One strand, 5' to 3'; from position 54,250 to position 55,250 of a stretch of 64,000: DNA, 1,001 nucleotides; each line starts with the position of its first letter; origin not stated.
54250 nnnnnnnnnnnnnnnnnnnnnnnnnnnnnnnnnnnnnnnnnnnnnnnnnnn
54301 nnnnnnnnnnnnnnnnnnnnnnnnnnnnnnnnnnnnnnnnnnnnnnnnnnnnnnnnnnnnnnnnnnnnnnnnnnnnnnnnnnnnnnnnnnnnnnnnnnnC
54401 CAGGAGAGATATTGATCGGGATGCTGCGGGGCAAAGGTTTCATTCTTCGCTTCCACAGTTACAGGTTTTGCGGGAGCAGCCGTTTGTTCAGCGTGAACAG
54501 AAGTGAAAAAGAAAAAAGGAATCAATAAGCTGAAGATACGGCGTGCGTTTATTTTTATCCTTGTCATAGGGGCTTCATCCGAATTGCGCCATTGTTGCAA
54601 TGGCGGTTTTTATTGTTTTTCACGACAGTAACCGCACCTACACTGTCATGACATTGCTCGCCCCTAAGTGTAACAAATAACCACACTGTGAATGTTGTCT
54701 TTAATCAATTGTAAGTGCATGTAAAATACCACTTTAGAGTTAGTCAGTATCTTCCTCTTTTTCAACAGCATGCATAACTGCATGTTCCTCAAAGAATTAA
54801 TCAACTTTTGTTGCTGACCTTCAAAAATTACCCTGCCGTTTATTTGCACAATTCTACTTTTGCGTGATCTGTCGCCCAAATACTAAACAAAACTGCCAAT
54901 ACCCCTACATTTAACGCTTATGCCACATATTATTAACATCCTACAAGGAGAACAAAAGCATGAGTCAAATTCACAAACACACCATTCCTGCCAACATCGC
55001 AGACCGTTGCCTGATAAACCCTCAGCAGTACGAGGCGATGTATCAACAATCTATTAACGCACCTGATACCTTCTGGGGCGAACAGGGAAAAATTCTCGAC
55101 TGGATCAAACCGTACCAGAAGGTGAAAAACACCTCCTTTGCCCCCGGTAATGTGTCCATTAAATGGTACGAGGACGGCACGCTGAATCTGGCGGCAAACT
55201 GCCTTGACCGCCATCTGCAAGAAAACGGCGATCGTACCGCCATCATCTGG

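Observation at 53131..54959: NrfA CxxCK heme motif and the shared nrfA/acs divergent control region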

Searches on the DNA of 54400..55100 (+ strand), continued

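Call 53: get_annotated_region(hit=H13, flank=0)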
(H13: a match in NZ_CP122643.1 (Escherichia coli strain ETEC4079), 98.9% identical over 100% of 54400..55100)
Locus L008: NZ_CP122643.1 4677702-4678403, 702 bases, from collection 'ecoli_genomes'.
description: Escherichia coli strain ETEC4079 chromosome, complete genome
organism: Escherichia coli strain ETEC4079 (NCBI taxid 562)
replicon: chromosome; assembly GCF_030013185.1
host: Sus scrofa; source: feces; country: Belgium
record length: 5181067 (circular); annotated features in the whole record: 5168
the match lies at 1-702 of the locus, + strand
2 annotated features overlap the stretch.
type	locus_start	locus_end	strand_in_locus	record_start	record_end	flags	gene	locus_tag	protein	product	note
CDS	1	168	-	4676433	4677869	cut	nrfA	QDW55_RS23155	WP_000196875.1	ammonia-forming nitrite reductase cytochrome c552 subunit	-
CDS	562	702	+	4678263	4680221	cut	acs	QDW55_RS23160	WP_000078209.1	acetate--CoA ligase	-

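Call 54: get_annotated_region(hit=H14, flank=0)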
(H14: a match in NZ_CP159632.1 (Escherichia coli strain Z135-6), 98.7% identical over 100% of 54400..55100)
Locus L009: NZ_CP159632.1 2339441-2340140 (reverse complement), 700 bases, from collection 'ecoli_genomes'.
description: Escherichia coli strain Z135-6 chromosome, complete genome
organism: Escherichia coli strain Z135-6 (NCBI taxid 562)
replicon: chromosome; assembly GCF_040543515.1
host: -; source: hospital; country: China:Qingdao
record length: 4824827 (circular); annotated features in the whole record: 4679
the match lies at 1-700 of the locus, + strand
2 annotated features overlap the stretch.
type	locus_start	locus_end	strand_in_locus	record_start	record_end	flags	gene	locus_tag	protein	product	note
CDS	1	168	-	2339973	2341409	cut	nrfA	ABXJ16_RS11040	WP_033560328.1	ammonia-forming nitrite reductase cytochrome c552 subunit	-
CDS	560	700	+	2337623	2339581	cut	acs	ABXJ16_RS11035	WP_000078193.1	acetate--CoA ligase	-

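Call 55: get_annotated_region(hit=H75, flank=350)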
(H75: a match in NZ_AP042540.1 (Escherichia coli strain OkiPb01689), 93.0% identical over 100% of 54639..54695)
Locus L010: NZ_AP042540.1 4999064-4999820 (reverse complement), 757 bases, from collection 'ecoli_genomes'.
description: Escherichia coli strain OkiPb01689 chromosome, complete genome
organism: Escherichia coli strain OkiPb01689 (NCBI taxid 562)
replicon: chromosome; assembly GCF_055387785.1
host: -; source: bovine feces; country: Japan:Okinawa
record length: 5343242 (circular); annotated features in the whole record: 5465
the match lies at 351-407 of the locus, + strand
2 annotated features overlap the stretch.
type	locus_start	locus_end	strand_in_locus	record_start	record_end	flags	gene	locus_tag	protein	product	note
CDS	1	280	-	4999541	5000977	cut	nrfA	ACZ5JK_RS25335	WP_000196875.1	ammonia-forming nitrite reductase cytochrome c552 subunit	-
CDS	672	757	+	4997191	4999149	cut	acs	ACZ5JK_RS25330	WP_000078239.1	acetate--CoA ligase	-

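Call 57: search_dna_similar(query=L010:351-407:+, collection=ecoli_genomes, mode=near, max_rows=40, rows=best)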
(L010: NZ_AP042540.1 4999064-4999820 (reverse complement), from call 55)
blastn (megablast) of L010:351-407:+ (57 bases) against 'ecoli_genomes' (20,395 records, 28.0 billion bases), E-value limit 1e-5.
Records with a match: 4619; places in all: 4620; records where one place covers at least 80% of the query: 4616.
Genomes with a match: 4618 of 5426; with a place that covers at least 80% of the query: 4615. Places per genome that has any: lowest 1, median 1, highest 2. On chromosomes: 4617 places; on plasmids: 3.
Best place of each record, by identity: >=99% 46; 95-99% 138; 90-95% 4433; 80-90% 2.
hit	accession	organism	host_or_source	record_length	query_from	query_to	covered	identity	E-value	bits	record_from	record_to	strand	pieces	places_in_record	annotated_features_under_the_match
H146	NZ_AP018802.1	Escherichia coli strain E2863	Bos taurus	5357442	1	57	100%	100.0%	7e-21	106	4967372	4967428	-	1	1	none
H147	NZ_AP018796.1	Escherichia coli strain E2855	Bos taurus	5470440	1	57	100%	100.0%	7e-21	106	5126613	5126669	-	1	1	none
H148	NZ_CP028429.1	Escherichia coli strain RM9131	Bos taurus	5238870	1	57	100%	100.0%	7e-21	106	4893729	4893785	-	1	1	none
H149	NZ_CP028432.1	Escherichia coli strain RM9975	Corvus brachyrhynchos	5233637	1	57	100%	100.0%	7e-21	106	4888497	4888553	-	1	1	none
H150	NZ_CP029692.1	Escherichia coli strain SD134209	Homo sapiens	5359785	1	57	100%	100.0%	7e-21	106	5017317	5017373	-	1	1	none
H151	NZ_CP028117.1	Escherichia coli O111 str. RM9322 strain RM9322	Creek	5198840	1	57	100%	100.0%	7e-21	106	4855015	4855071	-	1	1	none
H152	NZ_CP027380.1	Escherichia coli strain 2013C-3250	missing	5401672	1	57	100%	100.0%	7e-21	106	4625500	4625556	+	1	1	none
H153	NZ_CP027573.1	Escherichia coli strain 2013C-4081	missing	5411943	1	57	100%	100.0%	7e-21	106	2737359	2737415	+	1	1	none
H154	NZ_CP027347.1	Escherichia coli strain 2013C-4361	missing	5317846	1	57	100%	100.0%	7e-21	106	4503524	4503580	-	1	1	none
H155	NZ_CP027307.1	Escherichia coli strain 2015C-3108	Homo sapiens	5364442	1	57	100%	100.0%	7e-21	106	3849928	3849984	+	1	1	none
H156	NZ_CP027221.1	Escherichia coli strain 2015C-3101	Homo sapiens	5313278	1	57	100%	100.0%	7e-21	106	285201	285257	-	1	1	none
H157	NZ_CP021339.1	Escherichia coli strain 95NR1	fecal sample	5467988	1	57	100%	100.0%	7e-21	106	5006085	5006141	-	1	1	none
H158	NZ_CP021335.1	Escherichia coli strain 95JB1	fecal sample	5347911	1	57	100%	100.0%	7e-21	106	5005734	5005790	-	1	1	none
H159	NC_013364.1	Escherichia coli O111:H- str. 11128 strain 11128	-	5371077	1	57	100%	100.0%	7e-21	106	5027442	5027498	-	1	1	none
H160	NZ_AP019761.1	Escherichia coli O111:H- strain 110512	Homo sapiens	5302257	1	57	100%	100.0%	7e-21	106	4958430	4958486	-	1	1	none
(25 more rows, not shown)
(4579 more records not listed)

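Call 60: search_dna_similar(query=L010:351-407:+, collection=ecoli_genomes, mode=near, max_rows=60, rows=spread)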
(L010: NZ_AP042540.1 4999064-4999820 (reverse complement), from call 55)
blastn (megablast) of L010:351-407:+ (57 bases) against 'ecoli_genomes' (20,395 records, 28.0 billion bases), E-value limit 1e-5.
Records with a match: 4619; places in all: 4620; records where one place covers at least 80% of the query: 4616.
Genomes with a match: 4618 of 5426; with a place that covers at least 80% of the query: 4615. Places per genome that has any: lowest 1, median 1, highest 2. On chromosomes: 4617 places; on plasmids: 3.
Best place of each record, by identity: >=99% 46; 95-99% 138; 90-95% 4433; 80-90% 2.
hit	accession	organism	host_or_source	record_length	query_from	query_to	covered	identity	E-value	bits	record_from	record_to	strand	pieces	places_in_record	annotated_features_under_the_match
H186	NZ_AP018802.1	Escherichia coli strain E2863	Bos taurus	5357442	1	57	100%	100.0%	7e-21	106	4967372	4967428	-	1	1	none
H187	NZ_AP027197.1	Escherichia coli strain 02E060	Homo sapiens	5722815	1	57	100%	96.5%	2e-17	95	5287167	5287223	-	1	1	none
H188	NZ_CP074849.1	Escherichia coli strain 7_12_15B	bovine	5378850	1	57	100%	96.5%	2e-17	95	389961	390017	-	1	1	none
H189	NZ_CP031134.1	Escherichia coli strain CFSAN064035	biological fluid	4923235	1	57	100%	94.7%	7e-16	90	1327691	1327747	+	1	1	none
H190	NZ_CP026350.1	Escherichia coli strain 5FA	not applicable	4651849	1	57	100%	94.7%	7e-16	90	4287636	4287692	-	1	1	none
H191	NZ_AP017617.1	Escherichia coli strain MRY15-117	Bos taurus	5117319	1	57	100%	94.7%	7e-16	90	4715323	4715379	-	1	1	none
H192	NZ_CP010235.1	Escherichia coli strain S40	not applicable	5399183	1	57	100%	94.7%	7e-16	90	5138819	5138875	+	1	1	none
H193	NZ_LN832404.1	Escherichia coli K-12 strain K-12 substr. AG100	-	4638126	1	57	100%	94.7%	7e-16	90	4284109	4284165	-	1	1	none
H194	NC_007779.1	Escherichia coli str. K-12 substr. W3110 strain K-12 ...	-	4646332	1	57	100%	94.7%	7e-16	90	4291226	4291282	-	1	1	none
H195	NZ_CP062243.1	Escherichia coli strain AML003_ev03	not applicable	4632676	1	57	100%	94.7%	7e-16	90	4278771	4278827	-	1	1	none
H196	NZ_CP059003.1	Escherichia coli strain 2D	Homo sapiens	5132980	1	57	100%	94.7%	7e-16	90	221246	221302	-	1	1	none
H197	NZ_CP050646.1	Escherichia coli strain PapM-36-2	Papio papio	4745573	1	57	100%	94.7%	7e-16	90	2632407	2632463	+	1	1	none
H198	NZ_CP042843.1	Escherichia coli strain JME67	not applicable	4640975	1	57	100%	94.7%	7e-16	90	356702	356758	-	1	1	none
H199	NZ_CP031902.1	Escherichia coli O104:H4 strain FWSEC0009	Homo sapiens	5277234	1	57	100%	94.7%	7e-16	90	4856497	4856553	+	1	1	none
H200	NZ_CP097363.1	Escherichia coli strain AGR6137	water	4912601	1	57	100%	94.7%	7e-16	90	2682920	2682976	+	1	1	none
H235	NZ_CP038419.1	Escherichia coli O157:H7 strain 2-6-2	cattle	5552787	1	57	100%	93.0%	3e-14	84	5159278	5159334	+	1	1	none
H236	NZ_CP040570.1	Escherichia coli O157:H7 strain ECP17-1298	Homo sapiens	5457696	1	57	100%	93.0%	3e-14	84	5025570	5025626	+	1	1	none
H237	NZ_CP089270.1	Escherichia coli O157:H7 strain M1300706002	Homo sapiens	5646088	1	57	100%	93.0%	3e-14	84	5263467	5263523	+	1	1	none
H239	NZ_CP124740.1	Escherichia coli O157:H7 str. EDL933 strain EDL933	Homo sapiens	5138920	1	57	100%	93.0%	3e-14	84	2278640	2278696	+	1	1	none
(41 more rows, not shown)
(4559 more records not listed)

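Call 61: get_annotated_region(hit=H187, flank=30)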
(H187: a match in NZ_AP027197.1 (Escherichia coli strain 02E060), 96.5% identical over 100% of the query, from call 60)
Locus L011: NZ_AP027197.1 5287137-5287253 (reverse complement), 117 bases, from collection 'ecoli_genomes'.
description: Escherichia coli strain 02E060 chromosome, complete genome
organism: Escherichia coli strain 02E060 (NCBI taxid 562)
replicon: chromosome; assembly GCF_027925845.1
host: Homo sapiens; source: missing; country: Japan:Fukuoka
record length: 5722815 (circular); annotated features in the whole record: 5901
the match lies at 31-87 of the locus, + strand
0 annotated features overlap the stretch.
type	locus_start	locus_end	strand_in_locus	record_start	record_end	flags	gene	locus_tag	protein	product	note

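Call 62: get_annotated_region(hit=H188, flank=30)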
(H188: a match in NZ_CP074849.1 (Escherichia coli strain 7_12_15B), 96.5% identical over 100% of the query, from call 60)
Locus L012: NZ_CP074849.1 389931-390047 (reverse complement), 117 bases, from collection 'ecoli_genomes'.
description: Escherichia coli strain 7_12_15B chromosome, complete genome
organism: Escherichia coli strain 7_12_15B (NCBI taxid 562)
replicon: chromosome; assembly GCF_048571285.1
host: bovine; source: missing; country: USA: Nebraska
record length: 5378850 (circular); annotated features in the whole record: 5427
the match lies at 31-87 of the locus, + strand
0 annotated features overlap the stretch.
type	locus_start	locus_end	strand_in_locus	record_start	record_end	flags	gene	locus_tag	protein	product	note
